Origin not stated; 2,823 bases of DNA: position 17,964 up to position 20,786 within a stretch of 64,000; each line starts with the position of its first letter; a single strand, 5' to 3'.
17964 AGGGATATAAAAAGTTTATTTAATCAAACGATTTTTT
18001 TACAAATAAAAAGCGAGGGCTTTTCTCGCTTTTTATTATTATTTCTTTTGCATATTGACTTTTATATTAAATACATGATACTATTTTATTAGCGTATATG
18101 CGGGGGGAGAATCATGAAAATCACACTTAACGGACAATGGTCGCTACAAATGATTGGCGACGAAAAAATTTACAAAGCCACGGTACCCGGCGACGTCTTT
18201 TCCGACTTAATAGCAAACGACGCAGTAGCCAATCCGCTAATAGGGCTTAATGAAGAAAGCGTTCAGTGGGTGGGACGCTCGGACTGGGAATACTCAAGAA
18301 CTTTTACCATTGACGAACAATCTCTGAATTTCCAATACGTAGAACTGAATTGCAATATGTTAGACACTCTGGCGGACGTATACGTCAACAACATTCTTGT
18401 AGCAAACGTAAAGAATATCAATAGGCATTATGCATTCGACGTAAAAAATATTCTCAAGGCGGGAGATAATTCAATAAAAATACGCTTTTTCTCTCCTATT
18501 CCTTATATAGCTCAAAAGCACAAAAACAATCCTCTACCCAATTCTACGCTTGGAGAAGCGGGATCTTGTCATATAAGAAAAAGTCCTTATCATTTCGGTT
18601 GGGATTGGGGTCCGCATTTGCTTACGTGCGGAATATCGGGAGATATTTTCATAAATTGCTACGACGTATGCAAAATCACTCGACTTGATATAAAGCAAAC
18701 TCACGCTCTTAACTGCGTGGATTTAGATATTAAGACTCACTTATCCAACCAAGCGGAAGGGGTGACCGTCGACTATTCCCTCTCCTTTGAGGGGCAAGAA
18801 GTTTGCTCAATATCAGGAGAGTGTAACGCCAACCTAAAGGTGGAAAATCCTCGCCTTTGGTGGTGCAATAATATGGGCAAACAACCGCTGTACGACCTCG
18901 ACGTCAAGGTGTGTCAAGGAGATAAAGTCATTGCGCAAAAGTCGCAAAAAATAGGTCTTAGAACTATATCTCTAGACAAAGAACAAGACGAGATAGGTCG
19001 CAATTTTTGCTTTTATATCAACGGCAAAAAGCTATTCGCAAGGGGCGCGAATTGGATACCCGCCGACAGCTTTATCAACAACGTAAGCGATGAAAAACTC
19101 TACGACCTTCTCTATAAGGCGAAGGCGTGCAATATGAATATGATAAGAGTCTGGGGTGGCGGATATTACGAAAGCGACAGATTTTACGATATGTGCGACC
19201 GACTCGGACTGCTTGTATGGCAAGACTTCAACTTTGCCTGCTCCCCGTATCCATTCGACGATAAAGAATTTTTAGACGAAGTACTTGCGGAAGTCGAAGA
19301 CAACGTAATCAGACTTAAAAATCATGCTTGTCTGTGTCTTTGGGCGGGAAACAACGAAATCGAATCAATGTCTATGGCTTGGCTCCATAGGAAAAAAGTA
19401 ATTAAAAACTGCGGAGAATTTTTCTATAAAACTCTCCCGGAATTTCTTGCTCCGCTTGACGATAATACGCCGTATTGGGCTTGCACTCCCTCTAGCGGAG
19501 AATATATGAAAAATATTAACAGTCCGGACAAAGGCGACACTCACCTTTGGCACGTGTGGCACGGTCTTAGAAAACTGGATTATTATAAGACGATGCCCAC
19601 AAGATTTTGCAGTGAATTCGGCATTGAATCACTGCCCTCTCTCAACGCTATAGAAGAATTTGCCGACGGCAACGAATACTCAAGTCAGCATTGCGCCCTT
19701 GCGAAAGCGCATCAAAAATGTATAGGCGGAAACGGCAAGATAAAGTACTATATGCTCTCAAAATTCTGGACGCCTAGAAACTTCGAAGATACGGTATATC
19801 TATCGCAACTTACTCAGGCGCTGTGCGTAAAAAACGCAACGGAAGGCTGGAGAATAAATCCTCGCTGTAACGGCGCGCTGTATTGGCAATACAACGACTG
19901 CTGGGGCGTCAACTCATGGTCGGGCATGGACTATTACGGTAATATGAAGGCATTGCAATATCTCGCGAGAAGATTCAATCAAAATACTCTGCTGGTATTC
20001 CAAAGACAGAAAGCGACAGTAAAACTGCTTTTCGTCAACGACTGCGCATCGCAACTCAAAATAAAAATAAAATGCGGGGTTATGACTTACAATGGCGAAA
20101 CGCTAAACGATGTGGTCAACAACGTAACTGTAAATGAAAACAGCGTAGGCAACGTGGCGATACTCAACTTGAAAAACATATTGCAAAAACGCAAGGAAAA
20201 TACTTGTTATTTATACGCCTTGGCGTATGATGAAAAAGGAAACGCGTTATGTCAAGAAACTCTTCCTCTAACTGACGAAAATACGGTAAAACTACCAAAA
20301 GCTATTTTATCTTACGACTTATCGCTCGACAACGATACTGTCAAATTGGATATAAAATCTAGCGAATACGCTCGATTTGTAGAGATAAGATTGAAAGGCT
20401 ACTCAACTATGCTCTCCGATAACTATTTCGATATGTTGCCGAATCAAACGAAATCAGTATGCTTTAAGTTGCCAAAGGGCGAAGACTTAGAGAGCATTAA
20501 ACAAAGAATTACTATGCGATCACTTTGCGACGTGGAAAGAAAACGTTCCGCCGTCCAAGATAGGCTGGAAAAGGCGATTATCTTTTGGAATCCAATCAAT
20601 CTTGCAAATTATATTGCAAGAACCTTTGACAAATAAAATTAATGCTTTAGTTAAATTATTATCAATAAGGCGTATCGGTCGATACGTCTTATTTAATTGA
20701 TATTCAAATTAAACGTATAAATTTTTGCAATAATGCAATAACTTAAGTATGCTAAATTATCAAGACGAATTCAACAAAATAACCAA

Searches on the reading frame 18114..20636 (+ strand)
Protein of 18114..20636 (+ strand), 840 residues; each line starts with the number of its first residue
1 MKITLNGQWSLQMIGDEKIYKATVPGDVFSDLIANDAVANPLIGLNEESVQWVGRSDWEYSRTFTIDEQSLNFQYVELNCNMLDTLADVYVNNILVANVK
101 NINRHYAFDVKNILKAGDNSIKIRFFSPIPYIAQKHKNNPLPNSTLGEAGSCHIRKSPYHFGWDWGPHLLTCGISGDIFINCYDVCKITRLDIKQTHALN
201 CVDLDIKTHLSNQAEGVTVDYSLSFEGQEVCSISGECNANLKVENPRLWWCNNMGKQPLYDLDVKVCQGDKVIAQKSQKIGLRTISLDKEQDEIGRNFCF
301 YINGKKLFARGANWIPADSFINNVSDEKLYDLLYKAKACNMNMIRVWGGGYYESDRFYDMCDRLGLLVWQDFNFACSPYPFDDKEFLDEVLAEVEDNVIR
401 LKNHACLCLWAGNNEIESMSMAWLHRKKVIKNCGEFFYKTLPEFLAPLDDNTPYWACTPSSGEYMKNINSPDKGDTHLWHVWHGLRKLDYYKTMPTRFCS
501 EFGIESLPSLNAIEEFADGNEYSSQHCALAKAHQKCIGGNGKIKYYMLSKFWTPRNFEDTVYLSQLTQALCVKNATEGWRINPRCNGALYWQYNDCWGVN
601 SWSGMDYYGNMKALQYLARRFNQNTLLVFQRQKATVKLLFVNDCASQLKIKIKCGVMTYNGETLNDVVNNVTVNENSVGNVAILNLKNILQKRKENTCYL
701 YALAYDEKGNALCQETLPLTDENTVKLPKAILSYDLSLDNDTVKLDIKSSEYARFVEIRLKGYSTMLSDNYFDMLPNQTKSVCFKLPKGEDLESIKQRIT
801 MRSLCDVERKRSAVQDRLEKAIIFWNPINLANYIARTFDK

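Call 63: search_protein_families(library=pfam, proteins=[window:18114-20636:+], max_evalue=0.00001)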
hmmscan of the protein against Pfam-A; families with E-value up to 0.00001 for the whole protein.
window:18114-20636:+ (840 aa): 6 families
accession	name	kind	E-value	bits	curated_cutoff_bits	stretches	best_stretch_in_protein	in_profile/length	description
PF22666.2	Glyco_hydro_2_N2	-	1e-50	172.5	27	1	9-174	1-165/167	Glycosyl hydrolase 2 galactose-binding domain-like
PF17753.7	Ig_mannosidase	-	7.5e-15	54.8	22.6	1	729-806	3-80/81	Ig-fold domain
PF00703.27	Glyco_hydro_2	-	5.5e-11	43.7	23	1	201-283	33-109/109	Glycosyl hydrolases family 2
PF02836.23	Glyco_hydro_2_C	-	1.1e-06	28.4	21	1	299-416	7-136/302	Glycosyl hydrolases family 2, TIM barrel domain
PF02837.24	Glyco_hydro_2_N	-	2e-06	28.3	28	1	59-132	68-142/169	Glycosyl hydrolases family 2, sugar binding domain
PF17786.7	Mannosidase_ig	-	2.8e-06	28.2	23.4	1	635-712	2-79/91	Mannosidase Ig/CBM-like domain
